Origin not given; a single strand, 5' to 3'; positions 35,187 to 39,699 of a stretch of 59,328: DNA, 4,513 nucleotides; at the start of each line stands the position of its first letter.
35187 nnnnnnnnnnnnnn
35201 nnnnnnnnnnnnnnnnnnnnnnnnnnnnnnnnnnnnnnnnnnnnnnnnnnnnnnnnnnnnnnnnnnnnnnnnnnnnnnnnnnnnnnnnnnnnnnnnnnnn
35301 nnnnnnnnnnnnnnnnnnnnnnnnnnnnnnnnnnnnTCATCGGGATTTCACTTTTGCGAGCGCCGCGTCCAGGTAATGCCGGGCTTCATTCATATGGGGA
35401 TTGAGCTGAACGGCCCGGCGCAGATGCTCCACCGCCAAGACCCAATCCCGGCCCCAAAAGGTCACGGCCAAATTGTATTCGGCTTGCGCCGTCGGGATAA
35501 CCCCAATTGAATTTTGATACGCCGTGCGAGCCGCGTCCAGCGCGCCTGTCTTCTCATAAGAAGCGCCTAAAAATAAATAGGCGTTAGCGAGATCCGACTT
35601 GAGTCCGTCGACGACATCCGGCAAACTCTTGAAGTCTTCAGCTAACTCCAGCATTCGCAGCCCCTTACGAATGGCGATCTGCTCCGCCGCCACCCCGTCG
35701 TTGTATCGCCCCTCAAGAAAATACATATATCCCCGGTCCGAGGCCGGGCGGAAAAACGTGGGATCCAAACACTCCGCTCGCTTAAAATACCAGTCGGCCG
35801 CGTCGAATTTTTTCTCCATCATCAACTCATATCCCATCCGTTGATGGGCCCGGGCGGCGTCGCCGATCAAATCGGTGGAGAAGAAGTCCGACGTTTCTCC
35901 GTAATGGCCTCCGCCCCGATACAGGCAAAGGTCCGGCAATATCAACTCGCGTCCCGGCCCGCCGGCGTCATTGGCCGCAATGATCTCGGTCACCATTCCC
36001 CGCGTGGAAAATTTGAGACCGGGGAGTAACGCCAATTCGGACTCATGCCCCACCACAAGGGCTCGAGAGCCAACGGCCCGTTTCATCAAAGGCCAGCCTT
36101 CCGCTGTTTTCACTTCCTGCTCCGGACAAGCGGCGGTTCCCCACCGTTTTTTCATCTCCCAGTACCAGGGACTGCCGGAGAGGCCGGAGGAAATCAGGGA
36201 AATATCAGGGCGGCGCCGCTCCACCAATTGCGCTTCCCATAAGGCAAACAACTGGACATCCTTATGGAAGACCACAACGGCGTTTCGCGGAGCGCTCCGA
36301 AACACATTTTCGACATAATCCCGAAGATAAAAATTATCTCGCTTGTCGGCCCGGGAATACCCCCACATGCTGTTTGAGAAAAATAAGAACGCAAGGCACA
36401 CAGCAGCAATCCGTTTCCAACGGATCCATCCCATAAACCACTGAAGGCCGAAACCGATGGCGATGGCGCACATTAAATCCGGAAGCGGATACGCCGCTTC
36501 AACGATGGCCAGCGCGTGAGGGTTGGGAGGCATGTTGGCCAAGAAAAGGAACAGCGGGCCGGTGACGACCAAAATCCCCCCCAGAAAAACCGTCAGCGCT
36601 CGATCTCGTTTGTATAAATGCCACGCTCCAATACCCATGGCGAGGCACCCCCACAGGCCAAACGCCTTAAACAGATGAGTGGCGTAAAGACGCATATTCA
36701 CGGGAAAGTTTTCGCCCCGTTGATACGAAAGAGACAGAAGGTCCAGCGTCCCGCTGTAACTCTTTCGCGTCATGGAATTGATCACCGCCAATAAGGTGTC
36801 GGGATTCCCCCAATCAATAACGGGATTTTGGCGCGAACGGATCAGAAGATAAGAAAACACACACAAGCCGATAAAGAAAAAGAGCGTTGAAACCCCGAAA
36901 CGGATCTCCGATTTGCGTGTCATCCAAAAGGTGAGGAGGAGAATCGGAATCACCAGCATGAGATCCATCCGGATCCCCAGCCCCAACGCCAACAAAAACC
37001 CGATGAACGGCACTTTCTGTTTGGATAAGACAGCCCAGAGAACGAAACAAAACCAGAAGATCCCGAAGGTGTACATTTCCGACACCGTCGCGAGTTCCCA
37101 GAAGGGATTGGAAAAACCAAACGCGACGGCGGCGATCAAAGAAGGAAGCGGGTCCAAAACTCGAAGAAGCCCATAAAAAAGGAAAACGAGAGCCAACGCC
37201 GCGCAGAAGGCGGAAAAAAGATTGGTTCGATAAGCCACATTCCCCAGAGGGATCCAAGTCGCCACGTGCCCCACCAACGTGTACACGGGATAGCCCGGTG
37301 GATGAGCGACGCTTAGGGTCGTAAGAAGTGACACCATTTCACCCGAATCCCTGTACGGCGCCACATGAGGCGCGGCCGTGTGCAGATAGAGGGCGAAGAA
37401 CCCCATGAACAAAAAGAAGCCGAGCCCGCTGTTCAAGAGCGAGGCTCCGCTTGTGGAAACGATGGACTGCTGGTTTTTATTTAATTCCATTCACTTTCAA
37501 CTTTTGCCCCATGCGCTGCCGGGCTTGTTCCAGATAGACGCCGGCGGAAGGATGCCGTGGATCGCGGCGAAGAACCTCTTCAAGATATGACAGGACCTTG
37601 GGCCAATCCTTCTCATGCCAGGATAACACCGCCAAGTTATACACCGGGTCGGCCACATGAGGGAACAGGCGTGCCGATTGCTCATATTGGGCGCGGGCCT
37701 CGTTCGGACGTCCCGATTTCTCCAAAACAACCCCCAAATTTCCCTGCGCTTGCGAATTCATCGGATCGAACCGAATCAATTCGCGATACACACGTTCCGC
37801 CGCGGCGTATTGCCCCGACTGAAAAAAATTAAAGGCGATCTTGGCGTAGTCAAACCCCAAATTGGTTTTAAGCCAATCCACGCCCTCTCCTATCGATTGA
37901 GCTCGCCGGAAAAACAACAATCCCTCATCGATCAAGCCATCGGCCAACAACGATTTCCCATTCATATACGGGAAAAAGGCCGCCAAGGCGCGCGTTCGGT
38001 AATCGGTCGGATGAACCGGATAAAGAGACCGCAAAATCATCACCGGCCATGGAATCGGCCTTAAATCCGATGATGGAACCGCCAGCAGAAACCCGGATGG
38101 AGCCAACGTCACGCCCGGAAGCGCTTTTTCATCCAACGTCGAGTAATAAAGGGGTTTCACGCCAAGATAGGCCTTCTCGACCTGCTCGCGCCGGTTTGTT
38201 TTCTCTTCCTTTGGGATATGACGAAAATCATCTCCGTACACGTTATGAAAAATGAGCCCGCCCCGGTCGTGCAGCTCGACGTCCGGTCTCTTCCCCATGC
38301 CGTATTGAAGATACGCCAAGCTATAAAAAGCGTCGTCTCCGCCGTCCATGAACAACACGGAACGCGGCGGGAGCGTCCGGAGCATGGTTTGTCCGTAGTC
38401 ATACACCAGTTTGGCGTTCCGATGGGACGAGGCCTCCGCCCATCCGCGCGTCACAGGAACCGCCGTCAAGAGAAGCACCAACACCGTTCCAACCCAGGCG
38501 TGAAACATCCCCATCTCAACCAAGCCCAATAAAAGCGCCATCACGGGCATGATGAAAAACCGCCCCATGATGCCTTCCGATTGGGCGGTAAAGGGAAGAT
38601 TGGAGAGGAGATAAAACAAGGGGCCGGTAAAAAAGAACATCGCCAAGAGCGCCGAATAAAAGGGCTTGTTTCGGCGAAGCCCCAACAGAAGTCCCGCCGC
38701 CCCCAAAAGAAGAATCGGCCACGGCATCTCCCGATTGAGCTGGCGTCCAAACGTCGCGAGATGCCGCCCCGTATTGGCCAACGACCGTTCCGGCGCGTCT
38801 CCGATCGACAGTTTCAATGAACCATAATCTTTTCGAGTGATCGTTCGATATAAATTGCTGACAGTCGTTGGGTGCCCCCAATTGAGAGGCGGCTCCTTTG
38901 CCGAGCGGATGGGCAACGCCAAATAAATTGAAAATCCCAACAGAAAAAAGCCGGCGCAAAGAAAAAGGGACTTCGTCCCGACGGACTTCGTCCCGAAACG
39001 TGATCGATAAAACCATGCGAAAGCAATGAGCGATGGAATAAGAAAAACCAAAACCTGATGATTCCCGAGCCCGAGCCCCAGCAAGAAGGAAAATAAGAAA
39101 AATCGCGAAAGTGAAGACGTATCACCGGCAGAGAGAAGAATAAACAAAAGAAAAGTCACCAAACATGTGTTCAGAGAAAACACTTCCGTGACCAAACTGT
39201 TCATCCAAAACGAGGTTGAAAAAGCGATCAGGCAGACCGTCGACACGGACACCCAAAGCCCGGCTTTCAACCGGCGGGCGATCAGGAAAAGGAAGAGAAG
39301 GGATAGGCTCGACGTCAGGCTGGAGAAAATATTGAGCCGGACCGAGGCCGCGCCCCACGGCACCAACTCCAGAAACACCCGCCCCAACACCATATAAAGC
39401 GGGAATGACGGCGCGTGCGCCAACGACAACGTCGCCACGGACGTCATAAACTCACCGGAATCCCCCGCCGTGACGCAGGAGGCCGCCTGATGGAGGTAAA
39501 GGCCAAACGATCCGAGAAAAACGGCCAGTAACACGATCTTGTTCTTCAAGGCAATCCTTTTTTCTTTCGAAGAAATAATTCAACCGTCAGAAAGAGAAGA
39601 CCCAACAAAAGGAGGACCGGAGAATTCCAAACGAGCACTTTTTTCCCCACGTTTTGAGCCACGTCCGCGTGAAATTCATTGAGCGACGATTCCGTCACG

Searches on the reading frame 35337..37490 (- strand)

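Call 16: search_protein_families(library=ncbifam, proteins=[window:35337-37490:-], max_evalue=0.01)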
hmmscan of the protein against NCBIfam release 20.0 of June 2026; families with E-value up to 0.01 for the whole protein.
window:35337-37490:- (717 aa): 3 families
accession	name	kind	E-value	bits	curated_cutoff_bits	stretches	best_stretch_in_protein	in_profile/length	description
NF040959.1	MamA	equivalog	2.6e-05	23.8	200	1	624-713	61-151/204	magnetosome protein MamA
TIGR02917.1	PEP_TPR_lipo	equivalog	0.00088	17.2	312.2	0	631-706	597-674/899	XrtA/PEP-CTERM system TPR-repeat protein PrsT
TIGR02521.1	type_IV_pilW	equivalog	0.0083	15.7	154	0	631-673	61-103/234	type IV pilus biogenesis/stability protein PilW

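Call 21: search_protein_families(library=pfam, proteins=[window:35337-37490:-], max_evalue=0.001)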
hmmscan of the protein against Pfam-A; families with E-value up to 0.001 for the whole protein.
window:35337-37490:- (717 aa): 4 families
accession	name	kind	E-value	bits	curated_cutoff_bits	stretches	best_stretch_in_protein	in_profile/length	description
PF11028.14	TMEM260-like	-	1.7e-22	80.5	24.2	1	48-194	1-176/179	Protein O-mannosyl-transferase TMEM260-like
PF00515.34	TPR_1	-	6.1e-09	35.8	27.8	0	635-664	1-30/34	Tetratricopeptide repeat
PF07719.23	TPR_2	-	3.4e-05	24.1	27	0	635-661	1-27/34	Tetratricopeptide repeat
PF13181.12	TPR_8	-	0.00046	20.6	25.7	0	635-666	1-32/34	Tetratricopeptide repeat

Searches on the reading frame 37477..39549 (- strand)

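Call 21: search_protein_families(library=pfam, proteins=[window:37477-39549:-], max_evalue=0.001)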
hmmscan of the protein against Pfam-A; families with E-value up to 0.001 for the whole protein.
window:37477-39549:- (690 aa): 14 families
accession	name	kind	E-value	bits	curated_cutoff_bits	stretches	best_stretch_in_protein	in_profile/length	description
PF11028.14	TMEM260-like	-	2.7e-22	79.9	24.2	1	30-181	1-173/179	Protein O-mannosyl-transferase TMEM260-like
PF07719.23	TPR_2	-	1.4e-12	47.1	27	1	601-631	3-33/34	Tetratricopeptide repeat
PF13432.12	TPR_16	-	7.1e-11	42.8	32.7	1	575-630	7-62/65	Tetratricopeptide repeat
PF14559.12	TPR_19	-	2.5e-09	37.8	25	2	576-628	2-54/68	Tetratricopeptide repeat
PF00515.34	TPR_1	-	5.3e-08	32.8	27.8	0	600-631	2-33/34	Tetratricopeptide repeat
PF13428.12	TPR_14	-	7e-08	32.9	23.5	0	605-641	7-43/44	Tetratricopeptide repeat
PF13414.12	TPR_11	-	3.2e-07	30.4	26.8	1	575-613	4-42/42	TPR repeat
PF13424.12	TPR_12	-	4.6e-07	30.4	30.1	0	600-662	4-74/77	Tetratricopeptide repeat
PF13181.12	TPR_8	-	3e-05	24.3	25.7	0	600-630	2-32/34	Tetratricopeptide repeat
PF13176.12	TPR_7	-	0.00022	21.5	27.9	0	637-667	3-35/36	Tetratricopeptide repeat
PF13431.12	TPR_17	-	0.00026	21.5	24.4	0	588-620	2-34/34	Tetratricopeptide repeat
PF13371.12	TPR_9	-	0.00028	21.3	35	0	619-675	15-71/73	Tetratricopeptide repeat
PF13374.12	TPR_10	-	0.00034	21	27.5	0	601-627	4-30/42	Tetratricopeptide repeat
PF13174.12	TPR_6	-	0.00062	20.7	26.3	0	570-593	5-28/33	Tetratricopeptide repeat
